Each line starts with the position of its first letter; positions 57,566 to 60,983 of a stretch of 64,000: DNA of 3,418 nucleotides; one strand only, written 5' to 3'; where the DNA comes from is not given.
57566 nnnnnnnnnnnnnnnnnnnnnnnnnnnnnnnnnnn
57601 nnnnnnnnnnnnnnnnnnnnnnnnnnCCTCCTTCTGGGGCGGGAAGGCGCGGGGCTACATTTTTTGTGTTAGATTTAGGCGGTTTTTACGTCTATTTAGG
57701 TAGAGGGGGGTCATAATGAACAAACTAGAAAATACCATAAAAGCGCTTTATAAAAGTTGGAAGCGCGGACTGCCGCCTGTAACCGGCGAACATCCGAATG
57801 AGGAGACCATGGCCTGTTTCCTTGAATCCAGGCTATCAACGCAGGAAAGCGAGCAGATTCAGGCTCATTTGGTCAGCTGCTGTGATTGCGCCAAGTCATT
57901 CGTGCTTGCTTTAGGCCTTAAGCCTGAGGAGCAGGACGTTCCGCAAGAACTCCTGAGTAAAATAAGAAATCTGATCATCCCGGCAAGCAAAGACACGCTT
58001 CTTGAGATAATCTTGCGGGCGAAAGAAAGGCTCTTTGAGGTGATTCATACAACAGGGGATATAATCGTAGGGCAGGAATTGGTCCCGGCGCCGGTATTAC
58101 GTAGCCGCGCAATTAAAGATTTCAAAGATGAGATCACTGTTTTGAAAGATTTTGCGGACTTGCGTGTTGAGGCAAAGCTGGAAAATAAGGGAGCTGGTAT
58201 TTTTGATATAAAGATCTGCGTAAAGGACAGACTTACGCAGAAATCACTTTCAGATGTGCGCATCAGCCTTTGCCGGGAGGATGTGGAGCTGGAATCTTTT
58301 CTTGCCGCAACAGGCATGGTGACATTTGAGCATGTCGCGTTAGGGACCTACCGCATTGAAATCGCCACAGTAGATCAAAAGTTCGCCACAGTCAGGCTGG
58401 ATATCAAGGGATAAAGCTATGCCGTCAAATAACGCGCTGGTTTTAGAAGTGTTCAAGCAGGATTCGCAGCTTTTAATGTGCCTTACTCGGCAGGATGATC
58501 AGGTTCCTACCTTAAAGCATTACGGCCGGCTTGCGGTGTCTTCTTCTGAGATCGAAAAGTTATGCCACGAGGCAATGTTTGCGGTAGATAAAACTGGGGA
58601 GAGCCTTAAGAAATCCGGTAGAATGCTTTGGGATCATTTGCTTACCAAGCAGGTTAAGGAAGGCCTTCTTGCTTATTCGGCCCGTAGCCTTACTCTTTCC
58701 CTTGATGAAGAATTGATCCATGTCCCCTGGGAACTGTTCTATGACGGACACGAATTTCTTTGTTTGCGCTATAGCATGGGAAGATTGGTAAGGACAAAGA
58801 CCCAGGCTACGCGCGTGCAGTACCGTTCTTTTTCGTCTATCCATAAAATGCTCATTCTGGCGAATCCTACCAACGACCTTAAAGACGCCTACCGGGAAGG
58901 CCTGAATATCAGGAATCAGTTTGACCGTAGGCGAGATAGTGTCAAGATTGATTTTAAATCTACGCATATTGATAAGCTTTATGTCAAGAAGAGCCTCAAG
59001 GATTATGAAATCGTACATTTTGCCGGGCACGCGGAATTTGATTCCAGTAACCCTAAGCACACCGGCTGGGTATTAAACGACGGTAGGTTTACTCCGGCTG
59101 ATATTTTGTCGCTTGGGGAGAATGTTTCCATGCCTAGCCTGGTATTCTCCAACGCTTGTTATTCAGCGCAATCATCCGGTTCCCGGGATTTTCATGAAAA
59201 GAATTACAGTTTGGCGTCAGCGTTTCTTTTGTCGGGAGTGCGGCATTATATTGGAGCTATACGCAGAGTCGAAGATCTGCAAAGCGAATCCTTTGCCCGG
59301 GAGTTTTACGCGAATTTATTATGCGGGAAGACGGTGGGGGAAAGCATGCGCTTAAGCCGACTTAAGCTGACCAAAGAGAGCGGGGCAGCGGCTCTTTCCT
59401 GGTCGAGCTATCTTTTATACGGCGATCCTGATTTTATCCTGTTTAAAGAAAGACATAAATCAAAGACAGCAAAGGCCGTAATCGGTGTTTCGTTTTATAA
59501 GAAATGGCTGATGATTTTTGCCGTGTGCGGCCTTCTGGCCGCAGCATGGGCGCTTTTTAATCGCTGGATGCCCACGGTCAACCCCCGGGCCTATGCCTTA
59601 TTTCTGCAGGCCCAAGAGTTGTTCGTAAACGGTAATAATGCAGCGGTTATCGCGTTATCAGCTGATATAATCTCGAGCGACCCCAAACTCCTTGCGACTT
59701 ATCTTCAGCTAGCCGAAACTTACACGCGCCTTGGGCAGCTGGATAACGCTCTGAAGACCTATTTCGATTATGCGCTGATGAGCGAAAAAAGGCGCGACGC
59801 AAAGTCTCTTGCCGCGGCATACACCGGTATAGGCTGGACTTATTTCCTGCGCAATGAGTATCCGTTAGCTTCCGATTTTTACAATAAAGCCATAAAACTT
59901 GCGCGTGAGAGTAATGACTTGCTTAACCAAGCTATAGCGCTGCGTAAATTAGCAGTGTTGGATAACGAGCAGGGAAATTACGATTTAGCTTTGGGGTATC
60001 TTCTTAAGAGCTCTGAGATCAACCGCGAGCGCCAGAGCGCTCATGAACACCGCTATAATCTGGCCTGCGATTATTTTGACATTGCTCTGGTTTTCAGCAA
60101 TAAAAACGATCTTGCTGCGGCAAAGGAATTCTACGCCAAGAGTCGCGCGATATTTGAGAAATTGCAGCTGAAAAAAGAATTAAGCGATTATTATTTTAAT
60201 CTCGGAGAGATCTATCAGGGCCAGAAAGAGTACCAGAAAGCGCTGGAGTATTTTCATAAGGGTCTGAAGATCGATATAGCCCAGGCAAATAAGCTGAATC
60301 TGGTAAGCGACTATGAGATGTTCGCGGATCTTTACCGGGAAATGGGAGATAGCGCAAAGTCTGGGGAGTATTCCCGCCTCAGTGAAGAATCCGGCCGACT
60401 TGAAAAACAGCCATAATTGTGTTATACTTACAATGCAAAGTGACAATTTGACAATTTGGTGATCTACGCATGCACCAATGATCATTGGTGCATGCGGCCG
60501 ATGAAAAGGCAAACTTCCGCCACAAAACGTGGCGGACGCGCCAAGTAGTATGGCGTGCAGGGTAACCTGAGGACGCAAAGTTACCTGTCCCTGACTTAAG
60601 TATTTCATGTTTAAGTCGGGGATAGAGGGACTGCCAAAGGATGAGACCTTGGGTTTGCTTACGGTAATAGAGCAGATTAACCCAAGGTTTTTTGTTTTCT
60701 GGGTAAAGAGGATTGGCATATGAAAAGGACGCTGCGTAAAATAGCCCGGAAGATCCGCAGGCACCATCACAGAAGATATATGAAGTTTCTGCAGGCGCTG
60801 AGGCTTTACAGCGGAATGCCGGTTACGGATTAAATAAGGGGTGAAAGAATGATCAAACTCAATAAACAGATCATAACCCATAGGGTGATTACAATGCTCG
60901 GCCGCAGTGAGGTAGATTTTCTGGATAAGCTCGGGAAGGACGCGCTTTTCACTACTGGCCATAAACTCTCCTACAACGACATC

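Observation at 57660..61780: Candidate ECF-sigma regulon: the same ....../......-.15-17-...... motif lies upstream of the anti-sigma gene and of both secreted-protein genes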

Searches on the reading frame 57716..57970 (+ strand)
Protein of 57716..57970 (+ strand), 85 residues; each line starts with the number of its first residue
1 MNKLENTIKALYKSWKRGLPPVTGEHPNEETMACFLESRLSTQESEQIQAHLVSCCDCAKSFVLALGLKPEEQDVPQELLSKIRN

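Call 57: search_solved_structures(query=A3, max_evalue=10, show_alignments=2)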
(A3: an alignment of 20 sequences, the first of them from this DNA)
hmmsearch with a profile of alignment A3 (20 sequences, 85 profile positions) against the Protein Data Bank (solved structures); distinct sequences matched with E-value up to 10: 3.
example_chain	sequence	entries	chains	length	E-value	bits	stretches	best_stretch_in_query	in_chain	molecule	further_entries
8rlz_A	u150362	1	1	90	0.0081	19.3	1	32-70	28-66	Antisigma factor DdvA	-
8rot_B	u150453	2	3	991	0.1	15.8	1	32-70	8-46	CHAT domain-containing protein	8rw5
3hug_B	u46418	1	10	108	2.1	11.6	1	34-63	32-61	PROBABLE CONSERVED MEMBRANE PROTEIN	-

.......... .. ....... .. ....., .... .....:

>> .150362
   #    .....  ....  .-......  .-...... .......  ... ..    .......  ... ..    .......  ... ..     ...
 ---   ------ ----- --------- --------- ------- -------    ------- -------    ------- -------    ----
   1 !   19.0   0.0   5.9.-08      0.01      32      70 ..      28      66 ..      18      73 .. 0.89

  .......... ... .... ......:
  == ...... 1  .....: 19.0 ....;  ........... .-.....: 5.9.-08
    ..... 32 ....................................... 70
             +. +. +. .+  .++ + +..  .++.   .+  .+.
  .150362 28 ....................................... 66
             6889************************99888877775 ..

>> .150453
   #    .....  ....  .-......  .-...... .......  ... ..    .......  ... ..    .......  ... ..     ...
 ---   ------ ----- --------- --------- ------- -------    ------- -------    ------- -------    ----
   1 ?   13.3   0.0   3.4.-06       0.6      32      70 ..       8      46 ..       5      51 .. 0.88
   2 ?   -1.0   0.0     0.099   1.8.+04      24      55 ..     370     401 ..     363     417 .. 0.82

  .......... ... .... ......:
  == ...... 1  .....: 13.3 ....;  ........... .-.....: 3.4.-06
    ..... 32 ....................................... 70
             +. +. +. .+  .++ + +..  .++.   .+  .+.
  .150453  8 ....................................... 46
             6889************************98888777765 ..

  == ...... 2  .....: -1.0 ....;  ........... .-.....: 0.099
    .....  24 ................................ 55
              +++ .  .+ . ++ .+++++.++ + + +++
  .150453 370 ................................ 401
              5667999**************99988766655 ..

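Call 58: search_protein_families(library=pfam, alignment_id=A3, max_evalue=1)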
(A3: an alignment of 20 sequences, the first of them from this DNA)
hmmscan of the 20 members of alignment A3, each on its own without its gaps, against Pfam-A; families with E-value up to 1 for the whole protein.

A. member 1, seq(85 aa): 2 families
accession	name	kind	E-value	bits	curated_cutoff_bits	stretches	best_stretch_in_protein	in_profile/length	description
PF13490.11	zf-HC2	-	0.098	13.2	22.2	1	35-58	11-34/35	Putative zinc-finger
PF10178.14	PAC3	-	0.16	12.6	21.2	1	53-84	54-85/87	Proteasome assembly chaperone 3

B. families by the number of members that match (of 20 scanned): 18 families
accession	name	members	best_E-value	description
PF13490.11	zf-HC2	18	2.1e-05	Putative zinc-finger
PF09713.15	A_thal_3526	2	0.02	Plant protein 1589 of unknown function (A_thal_3526)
PF13913.12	zf-C2HC_2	1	0.0072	zinc-finger of a C2HC-type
PF21326.4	KDM6_GATAL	1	0.0073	KDM6, GATA-like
PF14164.11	YqzH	1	0.011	YqzH-like protein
PF23081.1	HTH_KIF26A_B_1st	1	0.03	Kinesin-like protein KIF26A/B, tri-helical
PF19372.4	DUF5947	1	0.051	Family of unknown function (DUF5947)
PF05605.18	zf-Di19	1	0.072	Drought induced 19 protein (Di19), zinc-binding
PF05361.17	PP1_inhibitor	1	0.077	PKC-activated protein phosphatase-1 inhibitor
PF02591.20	Zn_ribbon_9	1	0.089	C4-type zinc ribbon domain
PF08668.18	HDOD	1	0.09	HDOD domain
PF17772.7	zf-MYST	1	0.12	MYST family zinc finger domain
PF03810.25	IBN_N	1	0.13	Importin-beta N-terminal domain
PF10178.14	PAC3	1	0.16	Proteasome assembly chaperone 3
PF13638.12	PIN_4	1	0.16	PIN domain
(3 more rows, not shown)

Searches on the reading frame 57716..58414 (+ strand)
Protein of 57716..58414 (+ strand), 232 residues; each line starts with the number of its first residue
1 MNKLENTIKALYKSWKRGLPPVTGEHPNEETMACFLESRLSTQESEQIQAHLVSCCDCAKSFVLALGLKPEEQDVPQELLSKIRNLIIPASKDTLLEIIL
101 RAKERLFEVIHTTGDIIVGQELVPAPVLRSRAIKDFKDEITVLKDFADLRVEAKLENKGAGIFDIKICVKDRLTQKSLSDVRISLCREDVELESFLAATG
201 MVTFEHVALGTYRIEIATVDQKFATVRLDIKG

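Call 6: search_protein_families(library=pfam, proteins=[window:57716-58414:+], max_evalue=0.01)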
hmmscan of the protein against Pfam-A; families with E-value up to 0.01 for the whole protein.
window:57716-58414:+ (232 aa): 2 families
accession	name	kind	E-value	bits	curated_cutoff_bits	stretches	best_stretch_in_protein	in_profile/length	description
PF09430.16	EMC7_beta-sandw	-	0.0013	19.3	26.6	1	175-231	4-60/122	ER membrane protein complex subunit 7, beta-sandwich domain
PF24025.1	Ig_DR_A0283-like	-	0.0022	18.7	27.1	1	161-222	6-68/102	DR_A0283-like, Ig-like domain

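Call 50: search_protein_families(library=pfam, proteins=[window:57716-58414:+], max_evalue=0.1)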
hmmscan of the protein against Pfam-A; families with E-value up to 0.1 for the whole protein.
window:57716-58414:+ (232 aa): 2 families
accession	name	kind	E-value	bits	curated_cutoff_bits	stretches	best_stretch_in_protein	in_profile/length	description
PF09430.16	EMC7_beta-sandw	-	0.0013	19.3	26.6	1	175-231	4-60/122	ER membrane protein complex subunit 7, beta-sandwich domain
PF24025.1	Ig_DR_A0283-like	-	0.0022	18.7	27.1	1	161-222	6-68/102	DR_A0283-like, Ig-like domain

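Call 52: search_solved_structures(query=window:57716-58414:+, max_evalue=10)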
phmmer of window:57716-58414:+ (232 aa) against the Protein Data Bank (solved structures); distinct sequences matched with E-value up to 10: 1.
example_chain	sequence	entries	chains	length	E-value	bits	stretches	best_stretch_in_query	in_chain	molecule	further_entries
7xvk_A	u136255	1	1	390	0.64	13.2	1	65-206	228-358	Serine/threonine-protein phosphatase 2A 65 kDa regulatory subunit A beta isoform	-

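Call 53: search_protein_families(library=ncbifam, proteins=[window:57716-58414:+], max_evalue=0.01)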
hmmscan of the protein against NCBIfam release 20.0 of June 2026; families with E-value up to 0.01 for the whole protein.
window:57716-58414:+ (232 aa): 0 families

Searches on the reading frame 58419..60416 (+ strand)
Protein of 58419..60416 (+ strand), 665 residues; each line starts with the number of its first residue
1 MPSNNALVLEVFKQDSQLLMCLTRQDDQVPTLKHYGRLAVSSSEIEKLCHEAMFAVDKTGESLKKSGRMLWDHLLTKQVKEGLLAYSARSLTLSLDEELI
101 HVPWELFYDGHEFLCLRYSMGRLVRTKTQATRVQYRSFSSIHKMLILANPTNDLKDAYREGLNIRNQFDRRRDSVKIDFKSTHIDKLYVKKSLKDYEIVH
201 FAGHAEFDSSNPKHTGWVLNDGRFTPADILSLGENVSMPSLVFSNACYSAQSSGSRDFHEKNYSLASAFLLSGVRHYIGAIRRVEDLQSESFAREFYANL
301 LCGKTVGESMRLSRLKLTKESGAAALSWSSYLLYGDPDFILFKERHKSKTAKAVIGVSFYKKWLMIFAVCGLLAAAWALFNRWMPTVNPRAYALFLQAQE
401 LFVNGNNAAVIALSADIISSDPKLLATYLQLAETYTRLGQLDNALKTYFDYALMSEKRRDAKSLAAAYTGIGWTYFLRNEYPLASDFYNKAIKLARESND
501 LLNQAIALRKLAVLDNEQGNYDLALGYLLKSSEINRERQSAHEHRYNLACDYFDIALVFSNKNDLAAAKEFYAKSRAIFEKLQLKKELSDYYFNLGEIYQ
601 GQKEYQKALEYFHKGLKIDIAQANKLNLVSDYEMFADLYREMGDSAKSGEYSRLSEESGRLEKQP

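Call 6: search_protein_families(library=pfam, proteins=[window:58419-60416:+], max_evalue=0.01)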
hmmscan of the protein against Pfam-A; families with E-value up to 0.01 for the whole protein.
window:58419-60416:+ (665 aa): 14 families
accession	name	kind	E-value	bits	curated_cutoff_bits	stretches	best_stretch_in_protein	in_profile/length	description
PF12770.12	CHAT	-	7.6e-35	121.2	24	1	65-336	2-289/289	CHAT domain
PF13424.12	TPR_12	-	1.3e-23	83.4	30.1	3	425-497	3-77/77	Tetratricopeptide repeat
PF00515.34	TPR_1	-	6.5e-18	64.2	27.8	2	590-619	2-31/34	Tetratricopeptide repeat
PF13181.12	TPR_8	-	2.7e-13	49.4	25.7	1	590-619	2-31/34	Tetratricopeptide repeat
PF07719.23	TPR_2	-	3.3e-12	45.9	27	1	590-619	2-31/34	Tetratricopeptide repeat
PF13374.12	TPR_10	-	3.2e-09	36.9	27.5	0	594-618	7-31/42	Tetratricopeptide repeat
PF17874.7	TPR_MalT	-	1.3e-08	34.9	45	1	465-613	40-185/336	MalT-like TPR region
PF13176.12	TPR_7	-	2.6e-06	27.5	27.9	0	593-616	3-28/36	Tetratricopeptide repeat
PF12895.13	ANAPC3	-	0.00042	21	27.2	1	376-449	8-80/82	Anaphase-promoting complex, cyclosome, subunit 3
PF10602.15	RPN7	-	0.00079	19.6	29.6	0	426-531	37-139/174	26S proteasome subunit RPN7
PF13174.12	TPR_6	-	0.0013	19.6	26.3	0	591-614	2-25/33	Tetratricopeptide repeat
PF13431.12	TPR_17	-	0.0019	18.7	24.4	0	417-445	5-33/34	Tetratricopeptide repeat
PF13371.12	TPR_9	-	0.0072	16.7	35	0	408-466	12-70/73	Tetratricopeptide repeat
PF13428.12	TPR_14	-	0.0082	17.2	23.5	0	426-448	2-24/44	Tetratricopeptide repeat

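Call 53: search_protein_families(library=ncbifam, proteins=[window:58419-60416:+], max_evalue=0.01)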
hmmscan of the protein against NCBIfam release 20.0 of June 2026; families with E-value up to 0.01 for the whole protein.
window:58419-60416:+ (665 aa): 13 families
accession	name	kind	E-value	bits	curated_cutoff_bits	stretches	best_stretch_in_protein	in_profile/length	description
NF053520.1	HK_Porph_FimS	equivalog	2.3e-12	46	600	2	548-624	123-199/618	sensor histidine kinase FimS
NF053720.1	NsdA_fam_reg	subfamily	9.9e-07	28.6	75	1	456-538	191-274/432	NsdA family TPR-like regulatory protein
TIGR02917.1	PEP_TPR_lipo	equivalog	3e-06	25.4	312.2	1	393-553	738-882/899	XrtA/PEP-CTERM system TPR-repeat protein PrsT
TIGR02521.1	type_IV_pilW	equivalog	4.2e-06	26.5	154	0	426-503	32-103/234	type IV pilus biogenesis/stability protein PilW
NF052312.1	T9SS_PorW_SprE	equivalog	1.6e-05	23.8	250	1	428-499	293-362/716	type IX secretion system periplasmic lipoprotein PorW/SprE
NF040959.1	MamA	equivalog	2.1e-05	24.1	200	0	568-620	118-170/204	magnetosome protein MamA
NF053617.1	SARPRegAfsRStmc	equivalog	9.3e-05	20.5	1430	1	427-607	738-914/986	SARP-family global regulator AfsR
NF053779.1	BT3442_fam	equivalog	0.00014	20.7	940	0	547-619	180-252/563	BT3442 family protein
TIGR02552.1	LcrH_SycD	equivalog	0.00029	20.6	104.8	0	572-622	34-85/136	SycD/LcrH family type III secretion system chaperone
TIGR00540.1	TPR_hemY_coli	hypoth_equivalog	0.00032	19.6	142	1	589-654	326-384/385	heme biosynthesis-associated TPR protein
NF002725.1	PRK02603.1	equivalog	0.00087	19.3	143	0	550-630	36-113/173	photosystem I assembly protein Ycf3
NF041717.1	HaaA_phane_TPR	equivalog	0.0038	15.4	1125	1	463-610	590-853/882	cyclophane-containing RiPP biosynthesis TPR protein HaaT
NF011890.0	PRK15363.1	equivalog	0.0051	16.5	163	0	558-622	38-102/157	CesD/SycD/LcrH family type III secretion system chaperone SscA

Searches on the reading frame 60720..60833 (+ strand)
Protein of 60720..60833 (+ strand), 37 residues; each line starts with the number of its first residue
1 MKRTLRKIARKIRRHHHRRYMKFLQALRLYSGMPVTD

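Call 80: search_protein_families(library=phrogs, proteins=[window:60720-60833:+], max_evalue=0.01)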
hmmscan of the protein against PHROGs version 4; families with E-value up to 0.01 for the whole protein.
window:60720-60833:+ (37 aa): 0 families
